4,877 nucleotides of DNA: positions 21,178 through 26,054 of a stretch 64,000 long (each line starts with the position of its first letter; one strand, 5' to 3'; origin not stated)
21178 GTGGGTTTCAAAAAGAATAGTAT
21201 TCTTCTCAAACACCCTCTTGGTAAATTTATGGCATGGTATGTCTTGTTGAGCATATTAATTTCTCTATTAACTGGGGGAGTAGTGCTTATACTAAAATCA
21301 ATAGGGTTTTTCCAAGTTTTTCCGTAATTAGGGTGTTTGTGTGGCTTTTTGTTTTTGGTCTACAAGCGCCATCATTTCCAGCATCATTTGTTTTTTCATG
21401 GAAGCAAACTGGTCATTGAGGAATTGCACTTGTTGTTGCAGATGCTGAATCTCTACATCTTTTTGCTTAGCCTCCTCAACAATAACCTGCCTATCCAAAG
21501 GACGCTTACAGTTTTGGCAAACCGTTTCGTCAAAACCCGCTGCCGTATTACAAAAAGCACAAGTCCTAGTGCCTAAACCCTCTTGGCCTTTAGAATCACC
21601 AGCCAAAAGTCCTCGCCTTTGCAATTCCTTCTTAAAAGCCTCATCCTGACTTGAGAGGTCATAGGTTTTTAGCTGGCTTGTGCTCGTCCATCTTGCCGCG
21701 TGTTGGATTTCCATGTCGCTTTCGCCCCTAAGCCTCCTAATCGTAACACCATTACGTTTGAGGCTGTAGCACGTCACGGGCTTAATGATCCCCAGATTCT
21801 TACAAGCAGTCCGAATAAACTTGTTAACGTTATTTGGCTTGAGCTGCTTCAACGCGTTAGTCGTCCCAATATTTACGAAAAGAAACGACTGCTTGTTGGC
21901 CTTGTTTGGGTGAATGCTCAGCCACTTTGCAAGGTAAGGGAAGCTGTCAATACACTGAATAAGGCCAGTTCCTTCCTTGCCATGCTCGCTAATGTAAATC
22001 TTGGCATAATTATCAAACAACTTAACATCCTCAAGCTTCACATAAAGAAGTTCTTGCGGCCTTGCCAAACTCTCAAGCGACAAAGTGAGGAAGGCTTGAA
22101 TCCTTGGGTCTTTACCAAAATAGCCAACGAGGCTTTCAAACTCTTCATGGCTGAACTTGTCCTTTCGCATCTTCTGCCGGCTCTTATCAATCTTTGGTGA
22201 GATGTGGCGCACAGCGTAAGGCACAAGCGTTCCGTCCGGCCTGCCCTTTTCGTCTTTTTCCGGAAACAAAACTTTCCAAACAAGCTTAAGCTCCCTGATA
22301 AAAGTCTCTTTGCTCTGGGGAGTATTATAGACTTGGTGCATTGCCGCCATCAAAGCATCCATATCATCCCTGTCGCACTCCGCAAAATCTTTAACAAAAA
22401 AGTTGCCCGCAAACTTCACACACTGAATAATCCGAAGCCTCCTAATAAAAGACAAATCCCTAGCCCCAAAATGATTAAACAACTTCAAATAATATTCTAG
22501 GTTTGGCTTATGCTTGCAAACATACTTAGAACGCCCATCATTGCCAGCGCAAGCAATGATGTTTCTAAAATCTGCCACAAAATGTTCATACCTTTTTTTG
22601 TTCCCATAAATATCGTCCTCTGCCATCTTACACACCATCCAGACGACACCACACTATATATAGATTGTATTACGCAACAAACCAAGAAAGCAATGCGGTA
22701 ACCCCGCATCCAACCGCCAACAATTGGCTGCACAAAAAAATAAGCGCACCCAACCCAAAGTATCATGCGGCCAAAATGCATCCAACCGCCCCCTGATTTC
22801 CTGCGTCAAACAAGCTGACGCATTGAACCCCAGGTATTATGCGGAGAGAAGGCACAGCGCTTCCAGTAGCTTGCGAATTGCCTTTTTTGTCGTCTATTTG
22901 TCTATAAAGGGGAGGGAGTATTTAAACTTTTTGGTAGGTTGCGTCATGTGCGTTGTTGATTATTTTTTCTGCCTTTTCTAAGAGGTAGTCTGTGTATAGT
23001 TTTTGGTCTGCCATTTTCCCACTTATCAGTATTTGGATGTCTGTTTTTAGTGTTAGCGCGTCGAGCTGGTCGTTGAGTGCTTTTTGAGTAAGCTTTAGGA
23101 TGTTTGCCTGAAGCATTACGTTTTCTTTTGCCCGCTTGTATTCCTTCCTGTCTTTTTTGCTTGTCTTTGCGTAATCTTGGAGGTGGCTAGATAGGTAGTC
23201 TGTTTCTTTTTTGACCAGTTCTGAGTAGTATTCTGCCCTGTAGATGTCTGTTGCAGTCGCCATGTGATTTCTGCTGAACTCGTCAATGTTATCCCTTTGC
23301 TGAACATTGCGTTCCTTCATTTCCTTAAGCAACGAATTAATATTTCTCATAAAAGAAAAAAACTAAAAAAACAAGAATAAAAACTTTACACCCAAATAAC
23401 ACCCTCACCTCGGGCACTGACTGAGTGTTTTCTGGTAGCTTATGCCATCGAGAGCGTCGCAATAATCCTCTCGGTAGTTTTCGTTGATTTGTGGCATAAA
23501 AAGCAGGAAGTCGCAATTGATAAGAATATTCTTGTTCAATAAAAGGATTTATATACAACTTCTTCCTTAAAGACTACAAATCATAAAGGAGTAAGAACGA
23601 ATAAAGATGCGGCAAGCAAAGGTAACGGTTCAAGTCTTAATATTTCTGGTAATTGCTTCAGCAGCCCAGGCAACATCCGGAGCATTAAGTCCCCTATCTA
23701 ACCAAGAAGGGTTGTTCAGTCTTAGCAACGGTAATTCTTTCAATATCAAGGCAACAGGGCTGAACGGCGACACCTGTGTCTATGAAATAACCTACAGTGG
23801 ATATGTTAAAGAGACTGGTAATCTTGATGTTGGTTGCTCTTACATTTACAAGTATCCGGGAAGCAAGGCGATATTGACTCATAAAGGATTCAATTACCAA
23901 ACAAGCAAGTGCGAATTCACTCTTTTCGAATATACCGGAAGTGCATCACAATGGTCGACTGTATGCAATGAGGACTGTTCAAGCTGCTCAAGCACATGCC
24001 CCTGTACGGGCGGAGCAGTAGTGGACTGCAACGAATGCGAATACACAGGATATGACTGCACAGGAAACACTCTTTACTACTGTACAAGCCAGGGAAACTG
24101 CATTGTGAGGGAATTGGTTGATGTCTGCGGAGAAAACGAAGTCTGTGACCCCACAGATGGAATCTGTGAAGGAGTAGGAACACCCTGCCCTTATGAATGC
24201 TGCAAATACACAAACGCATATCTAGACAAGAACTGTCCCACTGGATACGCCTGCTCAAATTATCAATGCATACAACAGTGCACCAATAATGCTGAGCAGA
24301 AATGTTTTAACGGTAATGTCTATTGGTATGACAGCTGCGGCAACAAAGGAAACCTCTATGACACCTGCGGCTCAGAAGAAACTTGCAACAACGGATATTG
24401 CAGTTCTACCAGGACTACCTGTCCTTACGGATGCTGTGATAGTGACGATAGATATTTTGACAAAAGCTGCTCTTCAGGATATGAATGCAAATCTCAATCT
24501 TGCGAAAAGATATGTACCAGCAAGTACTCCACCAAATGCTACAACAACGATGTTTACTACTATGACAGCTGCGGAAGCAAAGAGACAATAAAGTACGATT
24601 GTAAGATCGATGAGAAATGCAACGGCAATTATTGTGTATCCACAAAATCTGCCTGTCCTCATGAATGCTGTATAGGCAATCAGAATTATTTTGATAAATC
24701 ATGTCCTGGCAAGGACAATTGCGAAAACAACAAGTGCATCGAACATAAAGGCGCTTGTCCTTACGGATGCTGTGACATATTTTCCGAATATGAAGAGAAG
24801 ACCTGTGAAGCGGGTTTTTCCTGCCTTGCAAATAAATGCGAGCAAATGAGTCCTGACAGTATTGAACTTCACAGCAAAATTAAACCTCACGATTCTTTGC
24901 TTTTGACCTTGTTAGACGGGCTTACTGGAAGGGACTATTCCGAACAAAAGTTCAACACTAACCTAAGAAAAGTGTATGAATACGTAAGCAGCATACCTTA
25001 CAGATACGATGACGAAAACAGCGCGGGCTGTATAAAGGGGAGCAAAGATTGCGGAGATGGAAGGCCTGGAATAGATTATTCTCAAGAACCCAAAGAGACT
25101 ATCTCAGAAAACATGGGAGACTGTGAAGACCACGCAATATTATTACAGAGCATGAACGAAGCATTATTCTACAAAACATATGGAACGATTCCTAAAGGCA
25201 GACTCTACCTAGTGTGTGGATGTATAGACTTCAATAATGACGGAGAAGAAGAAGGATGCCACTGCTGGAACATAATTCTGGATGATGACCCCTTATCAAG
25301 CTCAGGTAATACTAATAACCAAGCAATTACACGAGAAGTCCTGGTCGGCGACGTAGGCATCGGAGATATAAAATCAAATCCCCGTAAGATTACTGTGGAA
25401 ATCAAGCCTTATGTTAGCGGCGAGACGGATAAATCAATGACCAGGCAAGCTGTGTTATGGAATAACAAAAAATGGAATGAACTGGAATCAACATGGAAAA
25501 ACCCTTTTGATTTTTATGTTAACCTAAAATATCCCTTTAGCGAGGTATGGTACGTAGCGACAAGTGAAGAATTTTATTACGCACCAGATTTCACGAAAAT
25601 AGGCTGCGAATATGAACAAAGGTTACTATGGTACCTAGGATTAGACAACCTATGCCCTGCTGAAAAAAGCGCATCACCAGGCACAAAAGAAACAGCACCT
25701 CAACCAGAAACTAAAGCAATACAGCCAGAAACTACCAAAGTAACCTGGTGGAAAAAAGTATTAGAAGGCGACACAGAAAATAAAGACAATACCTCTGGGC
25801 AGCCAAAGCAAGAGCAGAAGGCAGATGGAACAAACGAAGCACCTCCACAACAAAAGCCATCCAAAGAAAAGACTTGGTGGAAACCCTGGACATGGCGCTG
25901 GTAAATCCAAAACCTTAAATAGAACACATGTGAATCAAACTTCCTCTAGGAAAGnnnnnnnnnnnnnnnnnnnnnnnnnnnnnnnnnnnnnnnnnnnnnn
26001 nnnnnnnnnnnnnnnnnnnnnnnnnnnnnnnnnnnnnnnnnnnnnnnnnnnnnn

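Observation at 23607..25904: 765-aa secreted cysteine-rich modular protein ending in a transglutaminase-like protease domain and a Trp-rich tail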

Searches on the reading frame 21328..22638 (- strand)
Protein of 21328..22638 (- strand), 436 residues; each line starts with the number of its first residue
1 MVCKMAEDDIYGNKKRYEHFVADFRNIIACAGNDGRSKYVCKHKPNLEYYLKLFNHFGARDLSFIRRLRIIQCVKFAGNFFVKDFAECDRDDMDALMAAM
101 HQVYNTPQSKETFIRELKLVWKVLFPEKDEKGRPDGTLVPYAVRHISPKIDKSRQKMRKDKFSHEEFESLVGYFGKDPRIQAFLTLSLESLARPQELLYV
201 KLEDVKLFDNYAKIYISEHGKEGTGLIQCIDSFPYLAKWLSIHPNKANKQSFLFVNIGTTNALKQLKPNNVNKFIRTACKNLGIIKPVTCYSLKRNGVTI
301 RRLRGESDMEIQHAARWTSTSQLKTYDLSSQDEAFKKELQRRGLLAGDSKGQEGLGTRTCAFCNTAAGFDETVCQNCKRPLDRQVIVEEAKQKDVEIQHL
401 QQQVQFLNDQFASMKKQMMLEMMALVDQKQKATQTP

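Call 3: search_protein_families(library=pfam, proteins=[window:21328-22638:-], max_evalue=1)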
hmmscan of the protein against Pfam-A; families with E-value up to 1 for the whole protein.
window:21328-22638:- (436 aa): 3 families
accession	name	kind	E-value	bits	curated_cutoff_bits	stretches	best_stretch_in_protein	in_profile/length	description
PF00589.27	Phage_integrase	-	9.5e-10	38.9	27.1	1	164-327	5-166/172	Phage integrase family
PF18912.6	DZR_2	-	0.038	14.2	27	1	358-381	8-31/56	Double zinc ribbon domain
PF14260.11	zf-C4pol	-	0.26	12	28.9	0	360-402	1-43/70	C4-type zinc-finger of DNA polymerase delta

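Call 4: search_protein_families(library=ncbifam, proteins=[window:21328-22638:-], max_evalue=1)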
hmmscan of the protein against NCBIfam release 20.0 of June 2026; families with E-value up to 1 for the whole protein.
window:21328-22638:- (436 aa): 2 families
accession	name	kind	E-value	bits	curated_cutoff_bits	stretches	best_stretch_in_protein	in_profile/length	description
NF040815.2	recomb_XerA_Arch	equivalog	9.4e-10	38.5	220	1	79-332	29-257/263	site-specific tyrosine recombinase/integron integrase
NF003462.0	PRK05084.1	equivalog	0.012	14.4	267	1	178-281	195-298/360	tyrosine recombinase XerS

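Call 54: search_protein_families(library=phrogs, proteins=[window:21328-22638:-], max_evalue=0.001)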
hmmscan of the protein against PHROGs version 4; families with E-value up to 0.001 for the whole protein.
window:21328-22638:- (436 aa): 2 families
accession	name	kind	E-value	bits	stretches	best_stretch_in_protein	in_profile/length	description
phrog_1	-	integration and excision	2.1e-16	61.3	1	59-428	184-533/611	integrase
phrog_216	-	integration and excision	1e-06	29.1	1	159-295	53-189/301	integrase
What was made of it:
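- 21328..22638 (-): Tyrosine integrase of the island (Phage_integrase 38.9 bits; phrog_1). calls 3, 4, 54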

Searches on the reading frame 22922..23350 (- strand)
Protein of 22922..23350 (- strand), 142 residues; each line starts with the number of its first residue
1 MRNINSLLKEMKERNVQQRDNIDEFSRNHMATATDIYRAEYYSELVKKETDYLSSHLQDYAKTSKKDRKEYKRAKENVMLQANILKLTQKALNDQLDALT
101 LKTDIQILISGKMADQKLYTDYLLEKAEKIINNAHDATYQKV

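Call 3: search_protein_families(library=pfam, proteins=[window:22922-23350:-], max_evalue=1)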
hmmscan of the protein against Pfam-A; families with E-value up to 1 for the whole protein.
window:22922-23350:- (142 aa): 3 families
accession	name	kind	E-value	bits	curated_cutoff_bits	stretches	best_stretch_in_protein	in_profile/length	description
PF08719.17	NADAR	-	0.0021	18.8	35.1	1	57-115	70-126/163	NADAR domain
PF23268.1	RIN1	-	0.1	13.4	27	1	40-127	4-82/95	RIN1-like domain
PF16881.10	LIAS_N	-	0.3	12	27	1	8-78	16-82/96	N-terminal domain of lipoyl synthase of Radical_SAM family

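Call 54: search_protein_families(library=phrogs, proteins=[window:22922-23350:-], max_evalue=0.001)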
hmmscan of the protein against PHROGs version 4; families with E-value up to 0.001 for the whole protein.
window:22922-23350:- (142 aa): 0 families

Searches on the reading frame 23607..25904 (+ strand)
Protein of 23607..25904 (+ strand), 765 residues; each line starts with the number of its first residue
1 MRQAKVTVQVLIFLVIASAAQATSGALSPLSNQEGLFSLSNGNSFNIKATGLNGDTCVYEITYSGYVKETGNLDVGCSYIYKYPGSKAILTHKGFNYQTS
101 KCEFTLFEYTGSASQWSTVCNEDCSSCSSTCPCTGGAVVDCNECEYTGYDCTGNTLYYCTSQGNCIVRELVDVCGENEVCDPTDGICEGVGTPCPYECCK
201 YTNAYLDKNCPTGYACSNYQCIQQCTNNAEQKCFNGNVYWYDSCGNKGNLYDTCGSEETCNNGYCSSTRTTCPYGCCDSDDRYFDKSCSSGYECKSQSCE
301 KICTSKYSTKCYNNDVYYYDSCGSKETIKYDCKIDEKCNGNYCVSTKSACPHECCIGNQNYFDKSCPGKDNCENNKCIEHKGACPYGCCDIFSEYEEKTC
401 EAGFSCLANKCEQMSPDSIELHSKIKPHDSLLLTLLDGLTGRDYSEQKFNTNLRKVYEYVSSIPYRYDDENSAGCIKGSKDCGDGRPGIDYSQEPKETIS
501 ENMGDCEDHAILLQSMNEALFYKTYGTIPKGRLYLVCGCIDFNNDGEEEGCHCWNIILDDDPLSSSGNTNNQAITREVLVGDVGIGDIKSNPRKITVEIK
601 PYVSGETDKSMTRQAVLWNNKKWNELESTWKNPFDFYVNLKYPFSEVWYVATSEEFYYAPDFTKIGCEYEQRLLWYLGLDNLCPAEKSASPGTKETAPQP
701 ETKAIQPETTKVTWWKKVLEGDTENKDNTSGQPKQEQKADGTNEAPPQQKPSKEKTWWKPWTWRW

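Call 3: search_protein_families(library=pfam, proteins=[window:23607-25904:+], max_evalue=1)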
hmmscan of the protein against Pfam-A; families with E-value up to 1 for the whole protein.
window:23607-25904:+ (765 aa): 1 family
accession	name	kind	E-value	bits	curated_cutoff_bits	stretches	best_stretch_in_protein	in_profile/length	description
PF04473.18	DUF553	-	0.0034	17.3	20.5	1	453-514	19-72/140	Transglutaminase-like domain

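Call 4: search_protein_families(library=ncbifam, proteins=[window:23607-25904:+], max_evalue=1)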
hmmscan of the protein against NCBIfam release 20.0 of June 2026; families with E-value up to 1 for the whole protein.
window:23607-25904:+ (765 aa): 0 families

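Call 8: find_homologous_proteins(query=window:23607-25901:+, max_evalue=0.001)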
Query window:23607-25901:+ (765 aa): 3 proteins with E <= 0.001 among 4432 candidates.
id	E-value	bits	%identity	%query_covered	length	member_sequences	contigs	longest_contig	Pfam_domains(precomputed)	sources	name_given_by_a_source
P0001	0.0e+0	1832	100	100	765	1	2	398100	-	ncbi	ncbi:MAG: hypothetical protein WCI77_01035 [Candidatus Omnitrophota bacterium]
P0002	1.6e-71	260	34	67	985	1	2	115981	PF02089.22,PF06028.18,PF05057.21,PF01674.25,PF02450.22,PF00561.27,PF07819.20,PF12146.16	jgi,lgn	-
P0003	9.6e-4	35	30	24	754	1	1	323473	PF11617.14,PF00188.33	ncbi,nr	ncbi:hypothetical protein H6503_05185 [Candidatus Woesearchaeota archaeon]|nr:hypothetical protein [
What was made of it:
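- P0003 is named Woesearchaeota (call 8). The source is a MAG (call 8).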

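Call 9: search_solved_structures(query=window:23607-25901:+, max_evalue=10, show_alignments=3)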
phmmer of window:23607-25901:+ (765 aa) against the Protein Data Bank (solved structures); distinct sequences matched with E-value up to 10: 2.
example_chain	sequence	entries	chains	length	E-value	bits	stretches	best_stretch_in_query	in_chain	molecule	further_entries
7fff_H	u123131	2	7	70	0.16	13.1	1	340-402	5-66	Low-density lipoprotein receptor class A domain-containing protein 3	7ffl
7ffn_M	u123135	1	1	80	0.24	12.6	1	340-402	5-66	Low-density lipoprotein receptor class A domain-containing protein 3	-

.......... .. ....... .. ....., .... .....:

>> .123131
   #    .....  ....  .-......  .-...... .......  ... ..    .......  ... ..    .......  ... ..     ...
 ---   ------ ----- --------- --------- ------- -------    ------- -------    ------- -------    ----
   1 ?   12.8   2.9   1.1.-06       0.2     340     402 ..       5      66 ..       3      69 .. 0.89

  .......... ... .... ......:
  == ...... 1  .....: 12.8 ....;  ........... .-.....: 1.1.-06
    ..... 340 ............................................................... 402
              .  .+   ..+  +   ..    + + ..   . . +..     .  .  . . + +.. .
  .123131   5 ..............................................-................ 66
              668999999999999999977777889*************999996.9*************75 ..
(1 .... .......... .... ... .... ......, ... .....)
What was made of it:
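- Tried and rejected: phmmer of the whole protein against PDB gave only chance LDL-receptor-A hits on the Cys region (call 9).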

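Call 29: search_protein_families(library=pfam, alignment_id=A3, max_evalue=0.01)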
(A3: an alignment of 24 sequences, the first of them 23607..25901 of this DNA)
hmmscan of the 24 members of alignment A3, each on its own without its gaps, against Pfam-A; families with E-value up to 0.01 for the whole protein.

A. member 1, window:23607-25901:+ (765 aa): 1 family
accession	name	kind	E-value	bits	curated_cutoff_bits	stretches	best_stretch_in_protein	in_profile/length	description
PF04473.18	DUF553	-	0.0034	17.3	20.5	1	453-514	19-72/140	Transglutaminase-like domain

B. families by the number of members that match (of 24 scanned): 31 families (the first 25 are shown)
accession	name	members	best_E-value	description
PF24656.1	CEPT76_peptidase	17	2.6e-06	CEP76 peptidase-like domain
PF01841.26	Transglut_core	6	1.5e-05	Transglutaminase-like superfamily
PF04473.18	DUF553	6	0.00029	Transglutaminase-like domain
PF07705.17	CARDB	5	1.3e-18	CARDB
PF06035.17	Peptidase_C93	3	0.00027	Bacterial transglutaminase-like cysteine proteinase BTLCP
PF00404.24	Dockerin_1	2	9.9e-07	Dockerin type I domain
PF21164.2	Dumpy_DPY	2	3.9e-05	Dumpy, DPY module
PF05048.19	NosD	1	7.7e-27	Periplasmic copper-binding protein (NosD)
PF18911.6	PKD_4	1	2.3e-22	PKD domain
PF13229.12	Beta_helix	1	1.3e-21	Right handed beta helix region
PF10102.14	DUF2341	1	7.7e-19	Domain of unknown function (DUF2341)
PF00801.26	PKD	1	4e-13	PKD domain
PF01674.24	Lipase_2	1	5.4e-12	Lipase (class 2)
PF07819.20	PGAP1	1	1.3e-09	PGAP1-like alpha/beta domain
PF06028.17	DUF915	1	1.7e-09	Alpha/beta hydrolase of unknown function (DUF915)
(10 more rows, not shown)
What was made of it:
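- Family members hit CEPT76_peptidase (17/24), Transglut_core (6/24), DUF553 (6/24) and Peptidase_C93 (3/24) (call 29).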

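Call 32: find_encoding_contigs(protein=P0002, flank=8000, max_places=2)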
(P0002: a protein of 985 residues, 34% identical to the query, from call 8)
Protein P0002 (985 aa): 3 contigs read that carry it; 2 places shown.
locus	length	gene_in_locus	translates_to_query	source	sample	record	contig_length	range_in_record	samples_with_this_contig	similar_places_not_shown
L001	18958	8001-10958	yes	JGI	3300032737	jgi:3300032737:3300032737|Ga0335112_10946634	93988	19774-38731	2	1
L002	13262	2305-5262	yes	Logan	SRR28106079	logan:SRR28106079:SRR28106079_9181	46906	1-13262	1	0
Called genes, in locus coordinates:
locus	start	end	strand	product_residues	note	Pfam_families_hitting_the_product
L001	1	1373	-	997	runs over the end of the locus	-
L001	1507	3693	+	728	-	PF13620:CarboxypepD_reg, PF13715:CarbopepD_reg_2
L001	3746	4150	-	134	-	-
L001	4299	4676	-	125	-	PF01201:Ribosomal_S8e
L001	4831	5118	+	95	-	PF01157:Ribosomal_L21e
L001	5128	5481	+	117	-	PF03874:RNA_pol_Rpb4 (weak)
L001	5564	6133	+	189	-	PF04919:DUF655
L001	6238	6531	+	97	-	-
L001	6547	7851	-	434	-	-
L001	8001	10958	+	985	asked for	PF00561:Abhydrolase_1 (weak), PF01674:Lipase_2, PF02089:Palm_thioest (weak), PF05057:DUF676 (faint), PF06028:DUF915, PF07819:PGAP1, PF02450:LCAT (weak), PF12146:Hydrolase_4 (weak)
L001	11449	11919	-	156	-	-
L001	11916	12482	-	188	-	PF01909:NTP_transf_2 (weak), PF18765:Polbeta (weak)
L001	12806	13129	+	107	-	PF04032:Rpr2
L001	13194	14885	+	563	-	PF00391:PEP-utilizers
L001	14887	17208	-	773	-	PF01261:AP_endonuc_2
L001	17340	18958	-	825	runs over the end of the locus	PF08481:GBS_Bsp-like (weak), PF05124:S_layer_C (faint)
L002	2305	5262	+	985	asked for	PF00561:Abhydrolase_1 (weak), PF01674:Lipase_2, PF02089:Palm_thioest (weak), PF05057:DUF676 (faint), PF06028:DUF915, PF07819:PGAP1, PF02450:LCAT (weak), PF12146:Hydrolase_4 (weak)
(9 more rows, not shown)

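Call 54: search_protein_families(library=phrogs, proteins=[window:23607-25901:+], max_evalue=0.001)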
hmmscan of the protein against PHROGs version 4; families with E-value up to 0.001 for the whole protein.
window:23607-25901:+ (765 aa): 0 families

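Call 71: search_protein_families(library=ncbifam, proteins=[L001:13194-14885:+], max_evalue=0.00001)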
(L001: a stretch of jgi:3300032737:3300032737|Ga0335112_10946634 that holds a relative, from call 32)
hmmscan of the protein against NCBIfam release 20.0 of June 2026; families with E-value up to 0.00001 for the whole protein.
L001:13194-14885:+ (563 aa): 24 families
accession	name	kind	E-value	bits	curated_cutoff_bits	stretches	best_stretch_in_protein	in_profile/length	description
NF005057.0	PRK06464.1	equivalog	2e-36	125.4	598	1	454-559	352-460/798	phosphoenolpyruvate synthase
TIGR01418.1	PEP_synth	equivalog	1.5e-32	112.8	739.75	1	460-557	354-451/784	pyruvate, water dikinase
NF006153.0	PRK08296.1-5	subfamily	6.3e-25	87.6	578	1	451-561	495-605/608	hypothetical protein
NF004878.0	PRK06241.1-3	subfamily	1.8e-22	79.3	945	1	458-561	786-888/891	phosphoenolpyruvate synthase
NF006150.0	PRK08296.1-2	subfamily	1.7e-20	72.8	650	1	445-561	488-604/633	hypothetical protein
NF004877.0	PRK06241.1-2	subfamily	6e-19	67.8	866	1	460-561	767-867/869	phosphoenolpyruvate synthase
NF006151.0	PRK08296.1-3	equivalog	6.1e-19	68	693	1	455-561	496-602/604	hypothetical protein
NF041857.1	RIF_Ptrans_rph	equivalog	6.7e-19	67.7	999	1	449-561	750-863/864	rifamycin-inactivating phosphotransferase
NF052632.1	undecylprod_RedH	equivalog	1.6e-18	66.1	1350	1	456-561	771-877/880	undecylprodigiosin ligase RedH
NF004881.0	PRK06241.2-2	equivalog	2e-18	66.1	883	1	451-561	780-889/898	phosphoenolpyruvate synthase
NF052631.1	prodigiosin_PigC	equivalog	2.6e-18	65.3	1300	1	317-562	625-882/883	prodigiosin ligase PigC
NF004978.0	PRK06354.1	subfamily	3.1e-18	65.6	462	1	466-559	489-582/590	pyruvate kinase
NF004880.0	PRK06241.2-1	equivalog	3.2e-18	65.1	972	1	465-561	741-836/837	phosphoenolpyruvate synthase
NF006152.0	PRK08296.1-4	equivalog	2.5e-17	62.6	723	1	454-563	500-609/609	hypothetical protein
NF004879.0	PRK06241.1-4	equivalog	3.7e-17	61.7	976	1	460-561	767-867/868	phosphoenolpyruvate synthase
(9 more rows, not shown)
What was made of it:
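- The nearest relatives are archaeal (calls 32, 71).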

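Call 84: find_encoding_contigs(protein=window:23607-25901:+, flank=10000, max_places=4)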
Protein window:23607-25901:+ (765 aa): 1 contig read that carries it; 1 place shown.
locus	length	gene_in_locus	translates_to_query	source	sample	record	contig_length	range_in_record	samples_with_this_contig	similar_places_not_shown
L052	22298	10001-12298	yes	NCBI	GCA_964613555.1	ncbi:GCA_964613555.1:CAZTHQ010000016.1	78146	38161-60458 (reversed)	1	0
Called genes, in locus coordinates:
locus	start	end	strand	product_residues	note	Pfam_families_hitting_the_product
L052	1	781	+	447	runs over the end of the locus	PF00145:DNA_methylase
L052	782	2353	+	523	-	PF13589:HATPase_c_3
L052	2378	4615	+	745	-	PF10593:Z1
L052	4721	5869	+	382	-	PF01844:HNH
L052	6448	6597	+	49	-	-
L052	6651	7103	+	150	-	-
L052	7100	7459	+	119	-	-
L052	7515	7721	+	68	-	-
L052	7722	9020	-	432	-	PF00589:Phage_integrase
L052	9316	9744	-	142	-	-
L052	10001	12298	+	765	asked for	-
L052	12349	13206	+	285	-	PF13240:Zn_Ribbon_1 (weak)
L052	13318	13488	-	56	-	-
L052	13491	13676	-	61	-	-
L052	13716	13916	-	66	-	-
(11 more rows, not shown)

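Call 92: search_protein_families(library=padloc, proteins=[window:23607-25901:+], max_evalue=0.00001)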
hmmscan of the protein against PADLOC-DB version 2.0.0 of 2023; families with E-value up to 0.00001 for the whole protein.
window:23607-25901:+ (765 aa): 0 families
